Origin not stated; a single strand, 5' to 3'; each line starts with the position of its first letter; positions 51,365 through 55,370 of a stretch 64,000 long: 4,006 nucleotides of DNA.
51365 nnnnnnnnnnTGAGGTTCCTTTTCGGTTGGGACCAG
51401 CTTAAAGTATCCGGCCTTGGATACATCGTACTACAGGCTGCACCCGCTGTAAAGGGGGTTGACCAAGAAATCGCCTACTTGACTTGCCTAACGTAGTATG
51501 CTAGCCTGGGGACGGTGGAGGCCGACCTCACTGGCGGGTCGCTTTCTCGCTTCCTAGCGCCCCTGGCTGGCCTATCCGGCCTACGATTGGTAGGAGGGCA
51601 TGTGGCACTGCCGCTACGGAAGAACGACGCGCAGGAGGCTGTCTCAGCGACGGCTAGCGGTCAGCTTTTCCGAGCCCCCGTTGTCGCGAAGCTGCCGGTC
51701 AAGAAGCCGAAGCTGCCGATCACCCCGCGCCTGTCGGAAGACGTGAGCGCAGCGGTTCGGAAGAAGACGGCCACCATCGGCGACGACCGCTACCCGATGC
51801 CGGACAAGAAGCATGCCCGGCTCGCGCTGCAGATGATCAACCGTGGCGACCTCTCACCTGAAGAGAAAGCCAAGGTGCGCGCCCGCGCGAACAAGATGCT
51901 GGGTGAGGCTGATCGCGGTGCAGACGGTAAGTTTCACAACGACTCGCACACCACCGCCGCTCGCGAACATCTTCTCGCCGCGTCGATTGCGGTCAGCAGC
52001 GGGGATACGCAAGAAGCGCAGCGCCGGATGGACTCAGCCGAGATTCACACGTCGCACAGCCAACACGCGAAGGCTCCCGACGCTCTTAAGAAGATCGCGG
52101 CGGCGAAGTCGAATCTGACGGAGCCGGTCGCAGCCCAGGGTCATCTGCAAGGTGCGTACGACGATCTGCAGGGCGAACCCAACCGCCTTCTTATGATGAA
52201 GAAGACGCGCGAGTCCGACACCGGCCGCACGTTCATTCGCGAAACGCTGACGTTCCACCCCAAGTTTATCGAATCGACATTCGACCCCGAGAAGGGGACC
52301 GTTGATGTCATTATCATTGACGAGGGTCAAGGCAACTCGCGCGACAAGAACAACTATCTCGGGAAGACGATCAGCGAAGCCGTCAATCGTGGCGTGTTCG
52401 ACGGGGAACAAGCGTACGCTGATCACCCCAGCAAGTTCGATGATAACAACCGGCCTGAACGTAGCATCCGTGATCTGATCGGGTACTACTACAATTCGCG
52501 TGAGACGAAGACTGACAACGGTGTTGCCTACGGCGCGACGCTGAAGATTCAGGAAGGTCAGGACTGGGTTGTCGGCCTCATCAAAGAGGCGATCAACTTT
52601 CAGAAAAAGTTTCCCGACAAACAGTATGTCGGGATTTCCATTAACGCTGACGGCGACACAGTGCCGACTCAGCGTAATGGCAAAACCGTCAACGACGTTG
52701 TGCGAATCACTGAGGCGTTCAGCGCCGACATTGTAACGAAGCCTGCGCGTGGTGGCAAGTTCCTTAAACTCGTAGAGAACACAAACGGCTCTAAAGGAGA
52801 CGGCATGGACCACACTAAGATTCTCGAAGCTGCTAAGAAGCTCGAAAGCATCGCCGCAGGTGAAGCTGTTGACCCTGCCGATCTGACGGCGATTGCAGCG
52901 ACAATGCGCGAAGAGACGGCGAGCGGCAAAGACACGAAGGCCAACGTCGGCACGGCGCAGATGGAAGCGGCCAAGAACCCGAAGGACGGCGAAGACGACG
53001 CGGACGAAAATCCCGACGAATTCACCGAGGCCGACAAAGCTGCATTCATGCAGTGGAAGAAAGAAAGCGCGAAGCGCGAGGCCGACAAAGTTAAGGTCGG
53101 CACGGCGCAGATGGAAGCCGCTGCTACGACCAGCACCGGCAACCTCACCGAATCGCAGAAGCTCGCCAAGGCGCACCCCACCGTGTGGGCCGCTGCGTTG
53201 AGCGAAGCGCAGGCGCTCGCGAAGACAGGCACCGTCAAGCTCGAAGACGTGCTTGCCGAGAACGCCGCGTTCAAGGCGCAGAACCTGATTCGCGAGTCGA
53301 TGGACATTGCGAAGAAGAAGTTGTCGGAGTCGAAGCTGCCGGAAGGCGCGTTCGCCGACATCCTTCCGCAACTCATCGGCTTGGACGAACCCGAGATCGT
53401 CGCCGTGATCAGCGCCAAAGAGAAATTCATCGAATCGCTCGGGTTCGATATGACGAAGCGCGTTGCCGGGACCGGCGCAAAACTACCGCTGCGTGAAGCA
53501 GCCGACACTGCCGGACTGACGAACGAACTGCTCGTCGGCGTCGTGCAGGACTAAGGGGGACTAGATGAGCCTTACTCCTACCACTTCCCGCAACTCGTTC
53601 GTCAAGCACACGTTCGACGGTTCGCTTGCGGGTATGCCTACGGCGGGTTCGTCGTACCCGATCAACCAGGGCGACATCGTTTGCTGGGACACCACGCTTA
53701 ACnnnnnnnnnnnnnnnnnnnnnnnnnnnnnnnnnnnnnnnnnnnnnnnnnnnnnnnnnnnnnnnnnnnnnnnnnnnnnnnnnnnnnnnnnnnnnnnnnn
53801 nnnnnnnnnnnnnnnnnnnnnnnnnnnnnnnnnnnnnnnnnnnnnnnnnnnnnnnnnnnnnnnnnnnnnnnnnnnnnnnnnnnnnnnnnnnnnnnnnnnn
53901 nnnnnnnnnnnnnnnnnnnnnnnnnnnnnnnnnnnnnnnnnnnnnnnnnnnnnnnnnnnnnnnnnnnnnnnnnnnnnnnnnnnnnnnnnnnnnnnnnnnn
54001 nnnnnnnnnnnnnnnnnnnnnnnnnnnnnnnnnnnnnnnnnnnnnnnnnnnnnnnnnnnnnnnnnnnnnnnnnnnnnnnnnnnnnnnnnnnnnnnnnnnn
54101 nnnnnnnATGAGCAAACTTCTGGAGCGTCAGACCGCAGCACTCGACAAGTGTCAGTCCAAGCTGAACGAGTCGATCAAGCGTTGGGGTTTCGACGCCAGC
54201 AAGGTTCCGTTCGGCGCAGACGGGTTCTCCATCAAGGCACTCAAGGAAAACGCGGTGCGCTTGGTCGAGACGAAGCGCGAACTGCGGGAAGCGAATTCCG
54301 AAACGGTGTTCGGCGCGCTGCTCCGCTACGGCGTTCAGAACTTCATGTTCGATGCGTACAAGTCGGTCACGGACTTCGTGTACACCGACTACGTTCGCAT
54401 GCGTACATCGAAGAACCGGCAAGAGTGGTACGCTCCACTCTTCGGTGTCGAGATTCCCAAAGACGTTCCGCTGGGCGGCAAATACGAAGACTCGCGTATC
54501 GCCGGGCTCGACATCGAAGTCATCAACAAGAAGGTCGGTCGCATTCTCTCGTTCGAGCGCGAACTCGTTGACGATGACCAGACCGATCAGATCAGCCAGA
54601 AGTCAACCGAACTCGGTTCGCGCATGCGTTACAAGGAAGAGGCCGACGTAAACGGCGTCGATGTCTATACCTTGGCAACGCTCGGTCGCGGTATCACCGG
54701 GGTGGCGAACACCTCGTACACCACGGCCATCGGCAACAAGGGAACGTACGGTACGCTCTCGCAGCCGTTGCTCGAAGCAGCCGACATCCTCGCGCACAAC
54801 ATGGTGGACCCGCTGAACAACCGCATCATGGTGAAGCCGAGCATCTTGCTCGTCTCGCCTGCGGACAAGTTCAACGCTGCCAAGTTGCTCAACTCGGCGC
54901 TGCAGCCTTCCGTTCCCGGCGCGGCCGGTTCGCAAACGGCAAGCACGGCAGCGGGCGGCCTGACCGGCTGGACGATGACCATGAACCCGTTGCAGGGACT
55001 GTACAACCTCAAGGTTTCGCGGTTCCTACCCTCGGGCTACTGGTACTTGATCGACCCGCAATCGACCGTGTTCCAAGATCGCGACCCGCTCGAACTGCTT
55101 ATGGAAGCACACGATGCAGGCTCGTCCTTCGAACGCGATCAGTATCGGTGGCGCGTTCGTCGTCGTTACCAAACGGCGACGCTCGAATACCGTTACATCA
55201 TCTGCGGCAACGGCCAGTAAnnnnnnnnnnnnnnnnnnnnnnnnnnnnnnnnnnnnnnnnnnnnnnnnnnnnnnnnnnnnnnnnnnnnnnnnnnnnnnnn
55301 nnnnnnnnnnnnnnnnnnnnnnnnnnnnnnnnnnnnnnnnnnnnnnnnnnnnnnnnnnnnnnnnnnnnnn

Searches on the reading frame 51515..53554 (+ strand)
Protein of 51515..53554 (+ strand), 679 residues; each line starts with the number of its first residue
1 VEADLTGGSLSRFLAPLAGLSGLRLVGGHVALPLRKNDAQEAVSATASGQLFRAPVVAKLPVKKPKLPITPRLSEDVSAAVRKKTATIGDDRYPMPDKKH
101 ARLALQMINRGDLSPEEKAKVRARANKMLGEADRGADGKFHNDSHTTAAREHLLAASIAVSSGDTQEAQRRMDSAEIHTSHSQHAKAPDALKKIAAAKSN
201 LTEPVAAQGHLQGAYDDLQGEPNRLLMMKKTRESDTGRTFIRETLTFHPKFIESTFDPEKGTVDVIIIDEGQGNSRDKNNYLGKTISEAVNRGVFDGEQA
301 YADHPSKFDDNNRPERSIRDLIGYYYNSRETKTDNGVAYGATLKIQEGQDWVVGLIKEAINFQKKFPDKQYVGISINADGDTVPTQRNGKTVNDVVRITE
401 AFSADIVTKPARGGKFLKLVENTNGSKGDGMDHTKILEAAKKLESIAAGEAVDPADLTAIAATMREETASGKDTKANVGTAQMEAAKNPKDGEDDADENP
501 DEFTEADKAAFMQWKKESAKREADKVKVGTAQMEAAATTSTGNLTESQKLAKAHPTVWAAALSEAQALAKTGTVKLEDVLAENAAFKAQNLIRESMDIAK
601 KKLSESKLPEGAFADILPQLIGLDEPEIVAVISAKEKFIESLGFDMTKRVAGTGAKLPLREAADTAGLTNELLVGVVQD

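Call 13: search_protein_families(library=phrogs, proteins=[window:51515-53554:+], max_evalue=0.001)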
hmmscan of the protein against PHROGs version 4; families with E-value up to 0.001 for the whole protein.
window:51515-53554:+ (679 aa): 2 families
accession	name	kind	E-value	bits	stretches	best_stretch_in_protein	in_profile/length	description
phrog_29592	-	unknown function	6.1e-11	42.3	1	233-670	174-597/893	-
phrog_16160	-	unknown function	4.9e-06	28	1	90-129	22-65/69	-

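Call 14: search_protein_families(library=pfam, proteins=[window:51515-53554:+], max_evalue=0.001)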
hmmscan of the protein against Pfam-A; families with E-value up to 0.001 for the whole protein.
window:51515-53554:+ (679 aa): 0 families

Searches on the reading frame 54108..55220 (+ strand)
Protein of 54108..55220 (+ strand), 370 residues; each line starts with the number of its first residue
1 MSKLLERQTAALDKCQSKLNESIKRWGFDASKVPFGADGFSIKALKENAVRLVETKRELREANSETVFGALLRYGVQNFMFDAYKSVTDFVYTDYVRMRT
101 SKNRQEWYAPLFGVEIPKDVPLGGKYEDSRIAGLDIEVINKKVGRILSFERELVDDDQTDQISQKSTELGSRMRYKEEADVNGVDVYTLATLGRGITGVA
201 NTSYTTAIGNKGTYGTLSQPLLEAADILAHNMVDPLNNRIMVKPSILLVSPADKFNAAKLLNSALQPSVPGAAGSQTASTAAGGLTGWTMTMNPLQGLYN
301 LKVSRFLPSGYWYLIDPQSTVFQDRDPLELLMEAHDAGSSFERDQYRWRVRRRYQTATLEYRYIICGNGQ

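Call 31: search_protein_families(library=phrogs, proteins=[window:54108-55220:+], max_evalue=0.001)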
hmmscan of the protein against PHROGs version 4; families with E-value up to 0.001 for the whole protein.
window:54108-55220:+ (370 aa): 2 families
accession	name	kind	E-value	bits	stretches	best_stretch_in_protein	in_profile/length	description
phrog_133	-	head and packaging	5.6e-08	32.9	1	62-365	377-663/668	head maturation protease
phrog_371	-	head and packaging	6.9e-06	26.5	0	311-362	170-226/303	major head protein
